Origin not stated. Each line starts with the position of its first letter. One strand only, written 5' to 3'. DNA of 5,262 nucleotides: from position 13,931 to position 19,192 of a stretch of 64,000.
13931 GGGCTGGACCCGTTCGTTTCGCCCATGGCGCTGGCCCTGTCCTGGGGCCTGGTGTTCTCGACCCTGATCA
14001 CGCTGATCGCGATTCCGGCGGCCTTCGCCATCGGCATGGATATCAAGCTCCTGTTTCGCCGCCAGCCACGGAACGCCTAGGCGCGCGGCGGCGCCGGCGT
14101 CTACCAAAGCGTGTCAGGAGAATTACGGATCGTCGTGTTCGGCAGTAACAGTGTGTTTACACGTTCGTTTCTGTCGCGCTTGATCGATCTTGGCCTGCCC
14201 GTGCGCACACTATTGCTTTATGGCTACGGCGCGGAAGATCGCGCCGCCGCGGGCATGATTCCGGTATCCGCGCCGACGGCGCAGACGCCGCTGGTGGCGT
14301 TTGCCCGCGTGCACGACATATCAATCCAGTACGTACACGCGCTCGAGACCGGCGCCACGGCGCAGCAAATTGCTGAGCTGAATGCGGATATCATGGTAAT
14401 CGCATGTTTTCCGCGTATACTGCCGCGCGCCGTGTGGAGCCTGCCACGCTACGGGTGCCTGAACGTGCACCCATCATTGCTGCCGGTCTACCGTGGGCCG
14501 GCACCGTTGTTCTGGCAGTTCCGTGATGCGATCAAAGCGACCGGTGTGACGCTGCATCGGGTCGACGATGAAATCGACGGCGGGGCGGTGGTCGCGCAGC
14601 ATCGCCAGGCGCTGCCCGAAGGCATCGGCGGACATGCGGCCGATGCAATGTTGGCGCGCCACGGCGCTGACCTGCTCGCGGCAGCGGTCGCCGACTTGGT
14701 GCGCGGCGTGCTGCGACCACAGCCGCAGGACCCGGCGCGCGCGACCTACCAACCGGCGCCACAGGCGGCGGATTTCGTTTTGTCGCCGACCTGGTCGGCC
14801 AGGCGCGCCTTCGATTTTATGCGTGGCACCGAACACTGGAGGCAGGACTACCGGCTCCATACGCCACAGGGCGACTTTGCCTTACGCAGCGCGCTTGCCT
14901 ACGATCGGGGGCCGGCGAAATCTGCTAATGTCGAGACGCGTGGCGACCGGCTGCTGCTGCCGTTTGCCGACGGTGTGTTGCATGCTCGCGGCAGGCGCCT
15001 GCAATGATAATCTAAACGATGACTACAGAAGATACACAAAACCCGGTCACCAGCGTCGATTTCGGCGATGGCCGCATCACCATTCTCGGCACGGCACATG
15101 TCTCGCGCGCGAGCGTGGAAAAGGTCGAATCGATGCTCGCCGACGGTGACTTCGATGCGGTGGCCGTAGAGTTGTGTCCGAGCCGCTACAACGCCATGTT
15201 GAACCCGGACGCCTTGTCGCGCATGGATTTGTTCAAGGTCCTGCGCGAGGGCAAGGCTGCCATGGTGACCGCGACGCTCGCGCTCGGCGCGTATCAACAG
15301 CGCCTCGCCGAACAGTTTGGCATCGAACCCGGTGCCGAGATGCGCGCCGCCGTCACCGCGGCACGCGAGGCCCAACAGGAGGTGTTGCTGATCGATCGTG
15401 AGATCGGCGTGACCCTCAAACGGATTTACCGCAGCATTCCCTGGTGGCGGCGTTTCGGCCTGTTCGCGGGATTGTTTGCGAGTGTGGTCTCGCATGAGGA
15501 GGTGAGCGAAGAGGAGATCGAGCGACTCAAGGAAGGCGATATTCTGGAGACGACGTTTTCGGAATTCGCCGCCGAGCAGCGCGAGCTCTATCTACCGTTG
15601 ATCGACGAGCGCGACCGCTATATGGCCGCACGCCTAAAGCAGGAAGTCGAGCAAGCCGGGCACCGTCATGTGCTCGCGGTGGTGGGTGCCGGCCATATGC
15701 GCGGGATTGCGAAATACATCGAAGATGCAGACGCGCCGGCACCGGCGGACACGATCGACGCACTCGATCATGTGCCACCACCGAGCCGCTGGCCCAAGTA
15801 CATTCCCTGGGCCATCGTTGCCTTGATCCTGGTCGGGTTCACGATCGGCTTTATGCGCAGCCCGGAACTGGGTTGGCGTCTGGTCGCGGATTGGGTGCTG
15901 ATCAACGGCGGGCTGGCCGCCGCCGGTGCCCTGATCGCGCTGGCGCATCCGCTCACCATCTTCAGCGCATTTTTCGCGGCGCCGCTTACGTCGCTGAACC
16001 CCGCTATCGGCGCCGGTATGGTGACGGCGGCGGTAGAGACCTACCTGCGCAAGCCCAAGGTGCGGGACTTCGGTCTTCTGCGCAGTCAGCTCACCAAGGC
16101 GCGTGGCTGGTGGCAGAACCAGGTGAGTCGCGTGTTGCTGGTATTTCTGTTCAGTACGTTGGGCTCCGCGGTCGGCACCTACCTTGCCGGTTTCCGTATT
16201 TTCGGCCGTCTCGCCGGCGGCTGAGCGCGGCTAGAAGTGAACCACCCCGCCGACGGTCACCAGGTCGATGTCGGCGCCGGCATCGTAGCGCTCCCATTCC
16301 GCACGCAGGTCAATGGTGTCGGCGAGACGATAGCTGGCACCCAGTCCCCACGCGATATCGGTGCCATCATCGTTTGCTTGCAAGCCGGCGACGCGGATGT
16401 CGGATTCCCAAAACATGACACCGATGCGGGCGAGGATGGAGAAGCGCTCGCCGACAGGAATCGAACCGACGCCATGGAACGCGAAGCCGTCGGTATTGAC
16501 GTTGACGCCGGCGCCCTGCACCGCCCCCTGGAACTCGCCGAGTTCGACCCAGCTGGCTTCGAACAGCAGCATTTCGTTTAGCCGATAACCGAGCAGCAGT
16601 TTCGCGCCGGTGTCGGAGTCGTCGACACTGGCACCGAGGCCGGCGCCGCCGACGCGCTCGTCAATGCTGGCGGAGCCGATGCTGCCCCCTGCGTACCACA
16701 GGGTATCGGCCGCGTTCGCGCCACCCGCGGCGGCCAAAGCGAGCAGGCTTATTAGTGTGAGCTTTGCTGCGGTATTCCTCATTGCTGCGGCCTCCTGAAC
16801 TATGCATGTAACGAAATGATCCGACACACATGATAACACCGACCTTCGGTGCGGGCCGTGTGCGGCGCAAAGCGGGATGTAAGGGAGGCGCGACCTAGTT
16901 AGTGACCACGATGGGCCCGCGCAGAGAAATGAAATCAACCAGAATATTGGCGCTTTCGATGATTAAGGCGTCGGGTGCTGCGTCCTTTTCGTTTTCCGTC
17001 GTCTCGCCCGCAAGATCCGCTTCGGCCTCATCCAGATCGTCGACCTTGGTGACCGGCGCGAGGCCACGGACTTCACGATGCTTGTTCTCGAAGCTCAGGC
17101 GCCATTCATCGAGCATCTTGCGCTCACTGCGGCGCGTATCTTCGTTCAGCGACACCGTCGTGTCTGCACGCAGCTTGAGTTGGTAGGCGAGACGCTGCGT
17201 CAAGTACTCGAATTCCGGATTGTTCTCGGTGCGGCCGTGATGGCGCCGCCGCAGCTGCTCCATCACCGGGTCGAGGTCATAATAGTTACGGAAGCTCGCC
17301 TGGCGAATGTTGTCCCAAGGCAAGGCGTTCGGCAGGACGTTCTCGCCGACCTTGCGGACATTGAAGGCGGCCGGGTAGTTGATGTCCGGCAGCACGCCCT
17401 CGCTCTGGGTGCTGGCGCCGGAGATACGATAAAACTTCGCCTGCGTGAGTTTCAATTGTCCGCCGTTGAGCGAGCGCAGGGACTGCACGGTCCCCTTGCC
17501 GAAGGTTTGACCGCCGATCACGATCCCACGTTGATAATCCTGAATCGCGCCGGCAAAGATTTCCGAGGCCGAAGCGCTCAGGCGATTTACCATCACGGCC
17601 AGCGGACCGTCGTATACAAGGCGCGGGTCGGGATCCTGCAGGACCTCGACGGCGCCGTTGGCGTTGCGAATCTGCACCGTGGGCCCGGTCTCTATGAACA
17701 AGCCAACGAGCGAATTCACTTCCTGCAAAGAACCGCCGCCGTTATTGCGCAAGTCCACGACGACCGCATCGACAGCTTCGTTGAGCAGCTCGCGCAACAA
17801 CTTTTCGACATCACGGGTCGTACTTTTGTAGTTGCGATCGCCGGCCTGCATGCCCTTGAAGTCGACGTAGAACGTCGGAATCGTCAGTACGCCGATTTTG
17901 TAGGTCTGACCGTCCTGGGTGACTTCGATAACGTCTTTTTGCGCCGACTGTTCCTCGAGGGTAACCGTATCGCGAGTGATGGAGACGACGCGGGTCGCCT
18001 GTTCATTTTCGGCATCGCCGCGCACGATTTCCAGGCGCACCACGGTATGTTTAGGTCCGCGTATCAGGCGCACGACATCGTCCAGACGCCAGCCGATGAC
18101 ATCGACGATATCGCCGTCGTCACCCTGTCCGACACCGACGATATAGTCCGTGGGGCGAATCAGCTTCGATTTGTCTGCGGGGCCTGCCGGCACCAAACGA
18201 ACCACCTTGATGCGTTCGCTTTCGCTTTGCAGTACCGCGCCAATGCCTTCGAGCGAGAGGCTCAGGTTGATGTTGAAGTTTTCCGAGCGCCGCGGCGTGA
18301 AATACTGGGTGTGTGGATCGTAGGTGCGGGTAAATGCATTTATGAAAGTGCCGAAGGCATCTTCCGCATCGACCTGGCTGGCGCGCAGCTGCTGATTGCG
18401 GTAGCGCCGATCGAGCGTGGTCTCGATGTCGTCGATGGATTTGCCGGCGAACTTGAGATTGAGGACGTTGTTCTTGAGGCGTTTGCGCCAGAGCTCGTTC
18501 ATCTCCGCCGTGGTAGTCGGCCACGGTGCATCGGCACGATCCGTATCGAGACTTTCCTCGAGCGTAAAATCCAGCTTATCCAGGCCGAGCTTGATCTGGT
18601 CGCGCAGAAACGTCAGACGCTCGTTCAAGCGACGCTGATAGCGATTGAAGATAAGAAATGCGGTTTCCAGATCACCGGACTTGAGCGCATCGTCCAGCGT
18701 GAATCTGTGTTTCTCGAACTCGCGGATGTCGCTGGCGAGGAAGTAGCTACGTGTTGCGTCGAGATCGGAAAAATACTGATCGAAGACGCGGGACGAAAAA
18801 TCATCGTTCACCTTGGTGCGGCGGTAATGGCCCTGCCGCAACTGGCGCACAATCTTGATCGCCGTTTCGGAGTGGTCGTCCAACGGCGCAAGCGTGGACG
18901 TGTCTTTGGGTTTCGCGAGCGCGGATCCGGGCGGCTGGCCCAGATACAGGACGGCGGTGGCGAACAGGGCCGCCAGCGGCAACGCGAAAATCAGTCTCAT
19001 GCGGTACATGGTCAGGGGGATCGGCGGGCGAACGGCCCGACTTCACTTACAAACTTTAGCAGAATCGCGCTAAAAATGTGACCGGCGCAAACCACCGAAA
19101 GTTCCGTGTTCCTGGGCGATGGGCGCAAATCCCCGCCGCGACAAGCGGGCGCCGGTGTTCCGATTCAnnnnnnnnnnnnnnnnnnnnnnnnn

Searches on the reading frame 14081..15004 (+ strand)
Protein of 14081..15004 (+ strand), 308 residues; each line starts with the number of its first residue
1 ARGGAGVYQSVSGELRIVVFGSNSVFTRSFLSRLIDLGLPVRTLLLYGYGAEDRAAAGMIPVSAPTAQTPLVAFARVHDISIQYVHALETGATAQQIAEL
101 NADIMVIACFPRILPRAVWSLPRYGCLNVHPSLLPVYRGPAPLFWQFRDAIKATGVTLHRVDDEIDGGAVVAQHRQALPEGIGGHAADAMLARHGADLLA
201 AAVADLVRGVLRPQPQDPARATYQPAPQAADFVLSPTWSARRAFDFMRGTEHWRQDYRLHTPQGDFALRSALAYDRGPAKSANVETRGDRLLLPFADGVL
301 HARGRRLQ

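Call 58: search_protein_families(library=pfam, proteins=[window:14081-15004:+], max_evalue=0.00001)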
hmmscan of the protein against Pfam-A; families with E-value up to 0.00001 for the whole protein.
window:14081-15004:+ (308 aa): 1 family
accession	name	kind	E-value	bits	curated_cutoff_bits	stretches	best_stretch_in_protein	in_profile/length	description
PF00551.24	Formyl_trans_N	-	5.6e-24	85.3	26.1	1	88-175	66-153/181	Formyl transferase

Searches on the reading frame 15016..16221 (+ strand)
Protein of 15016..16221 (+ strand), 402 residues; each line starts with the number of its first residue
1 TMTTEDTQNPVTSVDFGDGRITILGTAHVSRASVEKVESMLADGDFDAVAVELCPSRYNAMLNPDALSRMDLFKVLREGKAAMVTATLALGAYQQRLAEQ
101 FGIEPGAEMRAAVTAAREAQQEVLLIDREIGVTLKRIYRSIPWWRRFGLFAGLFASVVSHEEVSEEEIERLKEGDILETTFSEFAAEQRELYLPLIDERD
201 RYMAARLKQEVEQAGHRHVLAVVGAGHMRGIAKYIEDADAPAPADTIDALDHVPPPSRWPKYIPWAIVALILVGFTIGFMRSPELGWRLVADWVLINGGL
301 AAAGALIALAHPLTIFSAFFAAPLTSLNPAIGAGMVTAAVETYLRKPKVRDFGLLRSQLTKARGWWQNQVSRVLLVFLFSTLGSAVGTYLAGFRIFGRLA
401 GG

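Call 58: search_protein_families(library=pfam, proteins=[window:15016-16221:+], max_evalue=0.00001)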
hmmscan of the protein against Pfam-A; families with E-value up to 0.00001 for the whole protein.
window:15016-16221:+ (402 aa): 1 family
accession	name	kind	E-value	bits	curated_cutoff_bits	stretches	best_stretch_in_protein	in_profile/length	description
PF01963.22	TraB_PrgY_gumN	-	2.4e-30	106.7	26.8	1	14-236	5-252/263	TraB/PrgY/gumN family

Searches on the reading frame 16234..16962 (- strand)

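Call 58: search_protein_families(library=pfam, proteins=[window:16234-16962:-], max_evalue=0.00001)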
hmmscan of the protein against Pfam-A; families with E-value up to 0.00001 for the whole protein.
window:16234-16962:- (243 aa): 2 families
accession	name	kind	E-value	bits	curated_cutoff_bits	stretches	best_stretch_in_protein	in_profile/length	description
PF13505.12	OMP_b-brl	-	9.7e-17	62.1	28.7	1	71-232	4-162/175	Outer membrane protein beta-barrel domain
PF01389.23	OmpA_membrane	-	1.8e-16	60.9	21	1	86-223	3-146/180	OmpA-like transmembrane domain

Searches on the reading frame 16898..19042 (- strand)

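Call 59: search_protein_families(library=pfam, proteins=[window:16898-19042:-], max_evalue=0.00001)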
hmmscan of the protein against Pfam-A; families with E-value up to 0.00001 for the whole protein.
window:16898-19042:- (715 aa): 4 families
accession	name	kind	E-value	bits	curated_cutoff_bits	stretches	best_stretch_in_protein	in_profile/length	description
PF17804.6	TSP_NTD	-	3e-64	217.2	26.4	1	64-251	1-188/188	Tail specific protease N-terminal domain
PF03572.23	Peptidase_S41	-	3.6e-45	153.9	24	1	382-555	1-164/165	Peptidase family S41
PF11818.13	DUF3340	-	3.4e-37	128.4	28.6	1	563-705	4-154/155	C-terminal domain of tail specific protease (DUF3340)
PF00595.29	PDZ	-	4.7e-07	30.5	23.2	1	263-339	8-80/81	PDZ domain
